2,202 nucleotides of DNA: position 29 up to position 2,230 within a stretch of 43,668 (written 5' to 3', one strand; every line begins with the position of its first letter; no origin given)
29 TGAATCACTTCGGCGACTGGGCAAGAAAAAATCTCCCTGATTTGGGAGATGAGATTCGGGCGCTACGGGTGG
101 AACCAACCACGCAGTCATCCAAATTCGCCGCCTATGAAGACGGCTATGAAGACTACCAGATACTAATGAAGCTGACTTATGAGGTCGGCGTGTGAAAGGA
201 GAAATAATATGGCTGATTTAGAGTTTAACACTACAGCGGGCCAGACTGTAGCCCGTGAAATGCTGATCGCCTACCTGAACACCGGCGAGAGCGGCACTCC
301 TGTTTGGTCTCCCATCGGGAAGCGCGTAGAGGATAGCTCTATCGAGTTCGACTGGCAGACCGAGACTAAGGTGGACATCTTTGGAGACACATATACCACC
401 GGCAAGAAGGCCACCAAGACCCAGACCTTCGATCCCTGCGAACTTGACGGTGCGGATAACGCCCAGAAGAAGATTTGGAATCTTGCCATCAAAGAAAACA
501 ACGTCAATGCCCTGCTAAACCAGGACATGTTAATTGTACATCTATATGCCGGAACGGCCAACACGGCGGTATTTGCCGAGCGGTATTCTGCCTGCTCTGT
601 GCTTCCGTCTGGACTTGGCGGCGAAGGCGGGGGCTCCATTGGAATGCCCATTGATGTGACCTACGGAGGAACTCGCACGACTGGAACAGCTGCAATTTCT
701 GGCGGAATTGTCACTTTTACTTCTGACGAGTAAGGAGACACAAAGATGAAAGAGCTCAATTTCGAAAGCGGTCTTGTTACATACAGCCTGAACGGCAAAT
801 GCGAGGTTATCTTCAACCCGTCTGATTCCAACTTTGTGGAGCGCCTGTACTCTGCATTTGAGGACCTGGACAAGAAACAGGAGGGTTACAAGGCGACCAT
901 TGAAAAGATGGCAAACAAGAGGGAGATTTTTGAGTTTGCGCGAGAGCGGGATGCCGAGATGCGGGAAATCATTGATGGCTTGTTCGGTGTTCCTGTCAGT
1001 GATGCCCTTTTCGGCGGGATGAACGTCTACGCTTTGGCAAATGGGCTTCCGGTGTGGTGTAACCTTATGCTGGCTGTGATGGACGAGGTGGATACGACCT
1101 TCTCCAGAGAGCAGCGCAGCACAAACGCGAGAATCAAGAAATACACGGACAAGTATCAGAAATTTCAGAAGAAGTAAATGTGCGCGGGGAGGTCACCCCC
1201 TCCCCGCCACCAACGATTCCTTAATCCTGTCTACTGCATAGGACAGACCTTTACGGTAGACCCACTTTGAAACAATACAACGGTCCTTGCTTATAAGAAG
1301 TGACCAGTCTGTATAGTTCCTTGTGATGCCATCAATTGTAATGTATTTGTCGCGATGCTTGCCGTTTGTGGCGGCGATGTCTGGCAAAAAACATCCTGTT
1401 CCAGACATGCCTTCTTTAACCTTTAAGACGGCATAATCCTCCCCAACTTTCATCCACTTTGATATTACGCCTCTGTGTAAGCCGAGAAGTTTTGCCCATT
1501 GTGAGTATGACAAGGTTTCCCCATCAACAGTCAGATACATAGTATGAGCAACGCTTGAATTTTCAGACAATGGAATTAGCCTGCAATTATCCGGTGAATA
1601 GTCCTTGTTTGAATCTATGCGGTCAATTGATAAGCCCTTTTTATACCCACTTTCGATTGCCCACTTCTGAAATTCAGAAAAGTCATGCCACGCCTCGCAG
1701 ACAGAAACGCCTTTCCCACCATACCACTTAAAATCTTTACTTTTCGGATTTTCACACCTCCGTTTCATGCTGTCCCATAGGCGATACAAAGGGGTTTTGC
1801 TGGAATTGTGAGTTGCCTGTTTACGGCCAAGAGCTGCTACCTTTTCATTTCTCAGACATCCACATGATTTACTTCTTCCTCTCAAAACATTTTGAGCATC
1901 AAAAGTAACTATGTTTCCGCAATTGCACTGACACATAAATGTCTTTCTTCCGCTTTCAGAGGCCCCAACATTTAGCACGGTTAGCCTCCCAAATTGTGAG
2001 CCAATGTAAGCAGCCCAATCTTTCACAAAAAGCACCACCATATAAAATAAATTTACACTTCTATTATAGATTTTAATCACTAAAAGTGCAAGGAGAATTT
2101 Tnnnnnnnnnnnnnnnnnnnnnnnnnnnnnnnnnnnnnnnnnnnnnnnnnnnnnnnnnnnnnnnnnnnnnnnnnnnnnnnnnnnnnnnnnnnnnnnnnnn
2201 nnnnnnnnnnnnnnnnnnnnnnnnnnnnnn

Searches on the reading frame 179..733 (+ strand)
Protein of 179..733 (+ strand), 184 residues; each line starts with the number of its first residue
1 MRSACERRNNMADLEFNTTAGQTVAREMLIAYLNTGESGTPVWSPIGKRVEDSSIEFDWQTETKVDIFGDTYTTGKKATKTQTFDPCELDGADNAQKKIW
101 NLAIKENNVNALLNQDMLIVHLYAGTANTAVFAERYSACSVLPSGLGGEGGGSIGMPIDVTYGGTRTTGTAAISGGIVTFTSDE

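Call 3: search_protein_families(library=pfam, proteins=[window:179-733:+], max_evalue=0.01)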
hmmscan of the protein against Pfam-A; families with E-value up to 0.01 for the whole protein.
window:179-733:+ (184 aa): 0 families

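Call 8: search_protein_families(library=phrogs, proteins=[window:179-733:+], max_evalue=0.001)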
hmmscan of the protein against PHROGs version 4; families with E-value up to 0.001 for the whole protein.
window:179-733:+ (184 aa): 1 family
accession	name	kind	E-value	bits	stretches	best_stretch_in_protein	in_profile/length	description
phrog_3099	-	unknown function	3.4e-28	99.8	1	18-183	2-166/171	-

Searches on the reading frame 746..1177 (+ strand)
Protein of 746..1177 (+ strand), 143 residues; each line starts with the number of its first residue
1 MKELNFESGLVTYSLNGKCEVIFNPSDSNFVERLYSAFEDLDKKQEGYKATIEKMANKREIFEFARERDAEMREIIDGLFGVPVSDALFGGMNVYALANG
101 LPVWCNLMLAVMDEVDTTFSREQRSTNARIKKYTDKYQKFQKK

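Call 3: search_protein_families(library=pfam, proteins=[window:746-1177:+], max_evalue=0.01)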
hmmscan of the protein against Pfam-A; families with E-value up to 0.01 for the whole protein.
window:746-1177:+ (143 aa): 0 families

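Call 8: search_protein_families(library=phrogs, proteins=[window:746-1177:+], max_evalue=0.001)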
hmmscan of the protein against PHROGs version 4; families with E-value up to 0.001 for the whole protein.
window:746-1177:+ (143 aa): 2 families
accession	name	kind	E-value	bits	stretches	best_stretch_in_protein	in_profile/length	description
phrog_11299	-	unknown function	1.7e-23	84.4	1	1-140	1-143/152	-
phrog_4450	-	unknown function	0.00072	20.7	0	18-138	6-110/120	-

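Call 53: search_protein_families(library=ncbifam, proteins=[window:746-1177:+], max_evalue=0.001)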
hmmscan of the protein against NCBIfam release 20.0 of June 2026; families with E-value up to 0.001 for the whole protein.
window:746-1177:+ (143 aa): 0 families

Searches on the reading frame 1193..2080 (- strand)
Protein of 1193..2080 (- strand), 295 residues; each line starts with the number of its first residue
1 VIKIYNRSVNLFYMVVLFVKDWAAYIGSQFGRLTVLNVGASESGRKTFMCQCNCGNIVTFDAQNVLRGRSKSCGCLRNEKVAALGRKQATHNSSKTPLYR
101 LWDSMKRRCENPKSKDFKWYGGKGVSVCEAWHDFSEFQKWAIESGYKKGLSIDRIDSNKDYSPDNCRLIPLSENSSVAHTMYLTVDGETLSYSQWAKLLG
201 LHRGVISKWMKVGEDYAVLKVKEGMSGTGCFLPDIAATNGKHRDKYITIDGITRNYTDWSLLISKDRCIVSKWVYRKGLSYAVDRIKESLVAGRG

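Call 3: search_protein_families(library=pfam, proteins=[window:1193-2080:-], max_evalue=0.01)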
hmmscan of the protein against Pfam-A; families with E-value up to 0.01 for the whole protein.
window:1193-2080:- (295 aa): 0 families

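Call 8: search_protein_families(library=phrogs, proteins=[window:1193-2080:-], max_evalue=0.001)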
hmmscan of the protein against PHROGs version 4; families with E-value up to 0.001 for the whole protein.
window:1193-2080:- (295 aa): 11 families
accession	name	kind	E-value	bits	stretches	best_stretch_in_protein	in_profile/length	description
phrog_374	-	DNA, RNA and nucleotide metabolism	1.4e-61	210.1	1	25-207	197-385/617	HNH endonuclease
phrog_3377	-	DNA, RNA and nucleotide metabolism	3.2e-46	158.6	1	88-216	4-133/196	HNH endonuclease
phrog_2081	-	DNA, RNA and nucleotide metabolism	7.3e-33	115.3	1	45-182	47-199/433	HNH endonuclease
phrog_8790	-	DNA, RNA and nucleotide metabolism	1.1e-28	101.9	1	88-187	15-112/241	restriction endonuclease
phrog_953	-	DNA, RNA and nucleotide metabolism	9.6e-24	85.4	1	90-175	216-302/420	HNH endonuclease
phrog_1035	-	DNA, RNA and nucleotide metabolism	1.8e-09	38.8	1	49-176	65-209/271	endonuclease VII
phrog_22195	-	unknown function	4e-07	30.9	1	22-94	6-76/148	-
phrog_18493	-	unknown function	1.1e-05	26.5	1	23-97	58-130/136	-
phrog_27240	-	unknown function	1.6e-05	26.3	1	27-94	9-74/132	-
phrog_28742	-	unknown function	0.00032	21.9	1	105-175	30-102/165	-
phrog_3322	-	DNA, RNA and nucleotide metabolism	0.0008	20.3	0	64-170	18-126/162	endonuclease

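Call 53: search_protein_families(library=ncbifam, proteins=[window:1193-2080:-], max_evalue=0.001)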
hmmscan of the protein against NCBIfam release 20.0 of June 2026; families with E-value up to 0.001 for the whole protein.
window:1193-2080:- (295 aa): 0 families

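Call 54: search_protein_families(library=padloc, proteins=[window:1193-2080:-], max_evalue=0.001)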
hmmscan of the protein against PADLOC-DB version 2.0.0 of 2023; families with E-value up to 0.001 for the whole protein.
window:1193-2080:- (295 aa): 0 families
